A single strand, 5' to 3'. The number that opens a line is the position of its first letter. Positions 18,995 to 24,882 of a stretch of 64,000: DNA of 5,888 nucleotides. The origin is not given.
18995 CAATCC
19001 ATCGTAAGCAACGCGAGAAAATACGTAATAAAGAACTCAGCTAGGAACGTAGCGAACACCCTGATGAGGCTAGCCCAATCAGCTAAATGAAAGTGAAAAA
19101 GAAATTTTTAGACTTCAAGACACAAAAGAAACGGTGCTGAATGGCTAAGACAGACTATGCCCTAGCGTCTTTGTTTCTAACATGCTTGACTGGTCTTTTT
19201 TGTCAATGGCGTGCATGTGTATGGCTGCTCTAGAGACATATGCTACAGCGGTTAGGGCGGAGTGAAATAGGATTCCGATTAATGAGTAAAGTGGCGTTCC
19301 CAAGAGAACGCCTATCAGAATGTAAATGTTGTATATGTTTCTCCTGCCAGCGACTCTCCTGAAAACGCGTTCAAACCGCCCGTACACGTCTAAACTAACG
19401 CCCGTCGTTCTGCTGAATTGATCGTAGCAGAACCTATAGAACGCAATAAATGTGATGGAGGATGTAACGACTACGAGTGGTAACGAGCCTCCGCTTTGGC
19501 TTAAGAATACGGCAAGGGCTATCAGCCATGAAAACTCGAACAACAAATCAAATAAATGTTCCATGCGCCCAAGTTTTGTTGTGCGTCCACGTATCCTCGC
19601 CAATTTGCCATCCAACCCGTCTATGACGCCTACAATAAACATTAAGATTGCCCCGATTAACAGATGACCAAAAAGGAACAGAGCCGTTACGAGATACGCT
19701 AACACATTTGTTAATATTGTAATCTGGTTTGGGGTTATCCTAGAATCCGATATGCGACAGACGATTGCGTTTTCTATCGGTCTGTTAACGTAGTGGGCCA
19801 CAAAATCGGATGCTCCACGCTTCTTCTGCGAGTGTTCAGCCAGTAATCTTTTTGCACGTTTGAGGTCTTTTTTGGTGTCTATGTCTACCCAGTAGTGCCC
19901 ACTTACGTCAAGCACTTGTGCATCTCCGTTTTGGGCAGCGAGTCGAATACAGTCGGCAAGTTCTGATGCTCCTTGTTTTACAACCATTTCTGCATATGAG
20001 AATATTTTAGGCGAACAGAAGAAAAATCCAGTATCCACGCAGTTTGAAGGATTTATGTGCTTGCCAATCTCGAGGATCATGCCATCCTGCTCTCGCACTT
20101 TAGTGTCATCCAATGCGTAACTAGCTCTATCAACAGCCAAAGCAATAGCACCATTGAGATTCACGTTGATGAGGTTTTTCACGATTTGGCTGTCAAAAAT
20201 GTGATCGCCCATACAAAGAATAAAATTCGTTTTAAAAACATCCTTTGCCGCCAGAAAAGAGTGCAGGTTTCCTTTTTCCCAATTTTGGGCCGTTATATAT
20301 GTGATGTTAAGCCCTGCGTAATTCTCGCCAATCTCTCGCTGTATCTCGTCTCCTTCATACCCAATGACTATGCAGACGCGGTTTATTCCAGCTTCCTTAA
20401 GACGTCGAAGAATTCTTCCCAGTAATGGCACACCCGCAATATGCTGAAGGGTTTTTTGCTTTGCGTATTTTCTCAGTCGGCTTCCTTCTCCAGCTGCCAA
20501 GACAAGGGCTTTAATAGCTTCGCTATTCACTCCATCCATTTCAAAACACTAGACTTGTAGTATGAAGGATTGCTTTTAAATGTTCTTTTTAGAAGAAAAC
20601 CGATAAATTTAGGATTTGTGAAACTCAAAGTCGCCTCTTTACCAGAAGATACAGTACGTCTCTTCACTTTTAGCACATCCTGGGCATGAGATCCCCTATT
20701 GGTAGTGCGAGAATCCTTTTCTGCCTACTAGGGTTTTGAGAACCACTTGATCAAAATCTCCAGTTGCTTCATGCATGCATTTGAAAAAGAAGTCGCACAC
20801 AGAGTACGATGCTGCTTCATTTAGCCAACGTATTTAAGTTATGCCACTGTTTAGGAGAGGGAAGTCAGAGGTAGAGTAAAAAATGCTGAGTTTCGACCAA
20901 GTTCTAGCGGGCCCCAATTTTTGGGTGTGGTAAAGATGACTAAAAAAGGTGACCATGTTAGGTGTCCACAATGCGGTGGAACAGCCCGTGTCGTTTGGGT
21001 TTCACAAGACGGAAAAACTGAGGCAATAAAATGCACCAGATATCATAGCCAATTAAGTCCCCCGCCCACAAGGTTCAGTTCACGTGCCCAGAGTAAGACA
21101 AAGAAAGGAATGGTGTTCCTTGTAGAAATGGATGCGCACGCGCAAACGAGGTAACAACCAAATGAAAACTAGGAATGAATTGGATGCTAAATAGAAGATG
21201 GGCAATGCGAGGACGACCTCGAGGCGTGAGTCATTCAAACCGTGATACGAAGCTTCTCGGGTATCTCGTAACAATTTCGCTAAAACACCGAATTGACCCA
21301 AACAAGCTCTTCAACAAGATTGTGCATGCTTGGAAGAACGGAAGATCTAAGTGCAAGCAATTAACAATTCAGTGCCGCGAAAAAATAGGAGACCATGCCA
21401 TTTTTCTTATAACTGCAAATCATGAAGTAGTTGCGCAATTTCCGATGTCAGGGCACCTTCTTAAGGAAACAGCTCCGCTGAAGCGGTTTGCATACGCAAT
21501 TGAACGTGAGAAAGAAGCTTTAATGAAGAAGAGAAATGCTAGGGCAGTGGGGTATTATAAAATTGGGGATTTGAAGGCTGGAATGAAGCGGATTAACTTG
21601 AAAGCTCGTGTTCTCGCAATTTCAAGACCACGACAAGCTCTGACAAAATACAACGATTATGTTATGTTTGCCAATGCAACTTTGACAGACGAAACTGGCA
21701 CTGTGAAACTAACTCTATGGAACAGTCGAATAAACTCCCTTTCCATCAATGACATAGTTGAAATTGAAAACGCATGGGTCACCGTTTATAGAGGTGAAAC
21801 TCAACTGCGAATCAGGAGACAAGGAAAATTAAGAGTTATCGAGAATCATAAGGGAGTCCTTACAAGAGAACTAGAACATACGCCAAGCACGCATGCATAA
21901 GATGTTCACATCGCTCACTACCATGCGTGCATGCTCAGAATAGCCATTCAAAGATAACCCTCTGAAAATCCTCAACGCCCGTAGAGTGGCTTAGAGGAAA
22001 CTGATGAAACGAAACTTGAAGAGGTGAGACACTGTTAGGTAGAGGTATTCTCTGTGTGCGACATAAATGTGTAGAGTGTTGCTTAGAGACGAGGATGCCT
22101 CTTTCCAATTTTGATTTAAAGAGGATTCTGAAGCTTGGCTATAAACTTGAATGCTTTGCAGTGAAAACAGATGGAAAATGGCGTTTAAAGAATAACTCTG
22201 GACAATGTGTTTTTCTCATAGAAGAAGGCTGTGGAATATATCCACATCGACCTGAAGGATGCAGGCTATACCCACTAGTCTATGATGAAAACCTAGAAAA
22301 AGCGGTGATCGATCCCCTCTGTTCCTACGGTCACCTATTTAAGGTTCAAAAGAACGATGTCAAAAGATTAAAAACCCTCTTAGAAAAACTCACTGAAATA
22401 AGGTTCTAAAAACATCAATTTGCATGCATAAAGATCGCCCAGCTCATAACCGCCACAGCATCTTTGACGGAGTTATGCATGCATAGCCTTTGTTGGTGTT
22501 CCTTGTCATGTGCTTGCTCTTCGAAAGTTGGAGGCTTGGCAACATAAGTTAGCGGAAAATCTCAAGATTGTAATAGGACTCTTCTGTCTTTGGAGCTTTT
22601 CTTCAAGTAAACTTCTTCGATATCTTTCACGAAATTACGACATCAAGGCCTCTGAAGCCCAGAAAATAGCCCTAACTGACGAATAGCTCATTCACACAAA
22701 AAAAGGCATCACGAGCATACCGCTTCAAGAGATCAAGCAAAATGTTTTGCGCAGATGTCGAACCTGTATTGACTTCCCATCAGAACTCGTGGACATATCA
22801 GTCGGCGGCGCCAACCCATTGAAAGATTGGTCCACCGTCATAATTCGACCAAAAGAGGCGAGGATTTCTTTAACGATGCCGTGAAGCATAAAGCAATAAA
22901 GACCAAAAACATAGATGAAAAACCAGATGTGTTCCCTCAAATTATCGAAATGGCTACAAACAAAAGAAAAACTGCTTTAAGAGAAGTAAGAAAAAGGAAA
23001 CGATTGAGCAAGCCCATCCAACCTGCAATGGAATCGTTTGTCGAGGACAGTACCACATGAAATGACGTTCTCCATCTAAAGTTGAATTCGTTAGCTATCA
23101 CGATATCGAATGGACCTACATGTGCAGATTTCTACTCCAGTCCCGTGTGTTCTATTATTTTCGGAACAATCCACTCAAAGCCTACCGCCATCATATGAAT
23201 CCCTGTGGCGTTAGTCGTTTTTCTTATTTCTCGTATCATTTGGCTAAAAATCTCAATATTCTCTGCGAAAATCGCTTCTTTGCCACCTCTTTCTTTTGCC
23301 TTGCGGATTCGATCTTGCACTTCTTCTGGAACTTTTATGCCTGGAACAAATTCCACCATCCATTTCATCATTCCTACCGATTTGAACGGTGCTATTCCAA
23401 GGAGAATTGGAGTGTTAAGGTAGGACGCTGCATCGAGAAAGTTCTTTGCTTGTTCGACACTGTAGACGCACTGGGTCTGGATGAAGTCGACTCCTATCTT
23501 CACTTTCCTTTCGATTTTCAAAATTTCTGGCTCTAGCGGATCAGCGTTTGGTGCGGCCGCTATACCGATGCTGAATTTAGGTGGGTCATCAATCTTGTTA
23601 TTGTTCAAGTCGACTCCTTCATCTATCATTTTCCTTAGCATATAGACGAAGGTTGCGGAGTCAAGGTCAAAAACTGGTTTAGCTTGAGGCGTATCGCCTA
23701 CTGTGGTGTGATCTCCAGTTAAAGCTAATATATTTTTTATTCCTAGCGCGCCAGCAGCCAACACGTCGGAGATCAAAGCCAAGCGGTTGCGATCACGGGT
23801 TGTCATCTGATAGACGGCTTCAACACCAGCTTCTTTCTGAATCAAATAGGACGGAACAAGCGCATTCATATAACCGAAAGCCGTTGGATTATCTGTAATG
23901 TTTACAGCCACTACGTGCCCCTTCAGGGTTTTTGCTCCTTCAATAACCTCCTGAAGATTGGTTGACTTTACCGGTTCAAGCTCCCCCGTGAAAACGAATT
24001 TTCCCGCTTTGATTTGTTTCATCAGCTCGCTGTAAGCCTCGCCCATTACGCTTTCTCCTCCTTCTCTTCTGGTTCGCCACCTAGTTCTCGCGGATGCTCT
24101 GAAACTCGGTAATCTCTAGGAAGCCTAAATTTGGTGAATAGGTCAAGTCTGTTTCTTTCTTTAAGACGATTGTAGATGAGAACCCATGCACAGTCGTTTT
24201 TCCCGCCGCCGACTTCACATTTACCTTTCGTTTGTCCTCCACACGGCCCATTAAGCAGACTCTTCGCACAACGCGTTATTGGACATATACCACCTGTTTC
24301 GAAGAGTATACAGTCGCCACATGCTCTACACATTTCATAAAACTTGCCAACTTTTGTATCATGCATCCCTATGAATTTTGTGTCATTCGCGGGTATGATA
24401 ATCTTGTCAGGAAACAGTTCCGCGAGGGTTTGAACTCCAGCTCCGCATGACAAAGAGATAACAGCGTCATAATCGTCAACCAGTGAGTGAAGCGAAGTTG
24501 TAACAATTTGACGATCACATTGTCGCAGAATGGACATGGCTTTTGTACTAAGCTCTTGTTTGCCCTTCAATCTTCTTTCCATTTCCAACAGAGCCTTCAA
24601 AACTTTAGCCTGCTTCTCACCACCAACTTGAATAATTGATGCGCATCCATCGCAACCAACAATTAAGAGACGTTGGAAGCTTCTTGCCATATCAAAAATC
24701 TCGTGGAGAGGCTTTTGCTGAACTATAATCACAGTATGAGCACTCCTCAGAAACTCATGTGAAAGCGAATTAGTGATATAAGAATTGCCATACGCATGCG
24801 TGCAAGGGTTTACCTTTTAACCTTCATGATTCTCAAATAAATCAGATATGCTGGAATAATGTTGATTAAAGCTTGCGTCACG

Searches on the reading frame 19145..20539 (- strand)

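Call 8: search_protein_families(library=pfam, max_evalue=0.00001, proteins=[window:19145-20539:-])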
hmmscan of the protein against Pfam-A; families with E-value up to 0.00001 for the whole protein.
window:19145-20539:- (464 aa): 3 families
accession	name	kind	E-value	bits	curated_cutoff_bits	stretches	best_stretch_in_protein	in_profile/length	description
PF12804.13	NTP_transf_3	-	9.6e-16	58.8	27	1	11-137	1-123/160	MobA-like NTP transferase domain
PF00483.29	NTP_transferase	-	3.7e-14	53.3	21.2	1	10-233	1-242/245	Nucleotidyl transferase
PF01066.26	CDP-OH_P_transf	-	3.8e-11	44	22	1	268-387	2-119/152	CDP-alcohol phosphatidyltransferase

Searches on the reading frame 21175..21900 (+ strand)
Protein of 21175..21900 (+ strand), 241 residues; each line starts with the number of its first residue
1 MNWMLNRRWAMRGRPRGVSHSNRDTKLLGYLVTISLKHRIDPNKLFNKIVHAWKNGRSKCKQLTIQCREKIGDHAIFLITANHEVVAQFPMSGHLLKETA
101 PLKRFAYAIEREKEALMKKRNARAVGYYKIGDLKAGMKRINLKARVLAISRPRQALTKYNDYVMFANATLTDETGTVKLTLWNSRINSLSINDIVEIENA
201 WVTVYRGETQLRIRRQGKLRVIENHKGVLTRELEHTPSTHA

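Call 8: search_protein_families(library=pfam, max_evalue=0.00001, proteins=[window:21175-21900:+])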
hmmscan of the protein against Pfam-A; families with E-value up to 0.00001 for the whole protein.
window:21175-21900:+ (241 aa): 1 family
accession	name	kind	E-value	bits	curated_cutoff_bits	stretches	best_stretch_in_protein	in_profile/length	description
PF21473.3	Ssb-like_OB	-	1.4e-08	35.3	24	1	141-220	9-96/97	Single-stranded DNA binding protein Ssb-like, OB fold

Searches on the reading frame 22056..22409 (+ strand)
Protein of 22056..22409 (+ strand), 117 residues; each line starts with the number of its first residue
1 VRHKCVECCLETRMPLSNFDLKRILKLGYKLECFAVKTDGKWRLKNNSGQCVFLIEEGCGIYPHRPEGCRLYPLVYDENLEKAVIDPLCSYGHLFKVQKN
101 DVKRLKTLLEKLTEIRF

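Call 8: search_protein_families(library=pfam, max_evalue=0.00001, proteins=[window:22056-22409:+])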
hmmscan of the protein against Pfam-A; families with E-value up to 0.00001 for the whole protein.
window:22056-22409:+ (117 aa): 1 family
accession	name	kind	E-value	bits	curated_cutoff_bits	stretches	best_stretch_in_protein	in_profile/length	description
PF03692.20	CxxCxxCC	-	6.5e-12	46.4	23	1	4-89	4-84/85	Putative zinc- or iron-chelating domain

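Call 69: search_protein_families(library=pfam, max_evalue=0.0001, proteins=[window:22056-22409:+])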
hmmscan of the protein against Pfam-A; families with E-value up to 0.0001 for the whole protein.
window:22056-22409:+ (117 aa): 1 family
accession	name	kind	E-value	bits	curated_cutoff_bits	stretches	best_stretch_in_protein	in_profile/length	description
PF03692.20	CxxCxxCC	-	6.5e-12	46.4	23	1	4-89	4-84/85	Putative zinc- or iron-chelating domain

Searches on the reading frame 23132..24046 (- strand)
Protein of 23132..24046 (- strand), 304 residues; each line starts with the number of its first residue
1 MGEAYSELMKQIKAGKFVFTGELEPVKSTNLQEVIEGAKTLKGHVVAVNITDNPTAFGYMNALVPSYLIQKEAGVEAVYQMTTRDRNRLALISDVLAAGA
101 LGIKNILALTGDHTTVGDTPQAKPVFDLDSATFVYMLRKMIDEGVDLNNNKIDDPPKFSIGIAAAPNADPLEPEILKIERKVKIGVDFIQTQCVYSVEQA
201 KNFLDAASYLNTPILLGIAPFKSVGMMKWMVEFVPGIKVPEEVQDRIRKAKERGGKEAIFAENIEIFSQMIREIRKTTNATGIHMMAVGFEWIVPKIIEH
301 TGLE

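Call 5: search_protein_families(library=pfam, proteins=[window:23132-24046:-])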
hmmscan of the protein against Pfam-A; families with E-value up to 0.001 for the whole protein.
window:23132-24046:- (304 aa): 1 family
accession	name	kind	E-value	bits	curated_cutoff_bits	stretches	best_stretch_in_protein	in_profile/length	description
PF02219.23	MTHFR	-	7.7e-33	114.5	24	1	10-301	4-286/287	Methylenetetrahydrofolate reductase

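Call 58: search_protein_families(library=ncbifam, proteins=[window:23132-24046:-], max_evalue=0.00001)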
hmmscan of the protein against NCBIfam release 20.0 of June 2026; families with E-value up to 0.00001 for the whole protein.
window:23132-24046:- (304 aa): 4 families
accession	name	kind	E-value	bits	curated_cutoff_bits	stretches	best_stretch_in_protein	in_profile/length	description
NF006396.0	PRK08645.1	equivalog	3.2e-65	220.4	453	1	5-286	311-586/611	bifunctional homocysteine S-methyltransferase/methylenetetrahydrofolate reductase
TIGR00676.1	fadh2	equivalog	3.3e-20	72.6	293.7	1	28-300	14-273/275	methylenetetrahydrofolate reductase [NAD(P)H]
TIGR00677.1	fadh2_euk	equivalog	3.5e-19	69.2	310.05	1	60-303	45-277/281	methylenetetrahydrofolate reductase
NF006950.0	PRK09432.1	equivalog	4.2e-08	32.8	382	1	6-245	17-237/296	methylenetetrahydrofolate reductase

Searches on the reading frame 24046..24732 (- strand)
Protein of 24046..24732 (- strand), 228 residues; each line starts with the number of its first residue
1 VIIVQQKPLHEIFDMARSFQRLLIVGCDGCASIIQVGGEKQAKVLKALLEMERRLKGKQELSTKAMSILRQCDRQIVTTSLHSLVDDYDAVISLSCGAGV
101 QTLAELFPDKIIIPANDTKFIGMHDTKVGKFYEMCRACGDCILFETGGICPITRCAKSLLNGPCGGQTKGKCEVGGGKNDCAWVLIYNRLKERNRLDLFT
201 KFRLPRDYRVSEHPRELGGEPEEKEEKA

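Call 5: search_protein_families(library=pfam, proteins=[window:24046-24732:-])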
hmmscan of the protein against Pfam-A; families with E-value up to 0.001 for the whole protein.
window:24046-24732:- (228 aa): 1 family
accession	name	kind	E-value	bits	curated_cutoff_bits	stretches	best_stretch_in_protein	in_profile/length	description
PF12225.13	DUF5981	-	1.3e-33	114.9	23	1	114-208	2-94/95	Methylene-tetrahydrofolate reductase C terminal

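Call 58: search_protein_families(library=ncbifam, proteins=[window:24046-24732:-], max_evalue=0.00001)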
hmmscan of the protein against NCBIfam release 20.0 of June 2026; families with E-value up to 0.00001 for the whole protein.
window:24046-24732:- (228 aa): 0 families
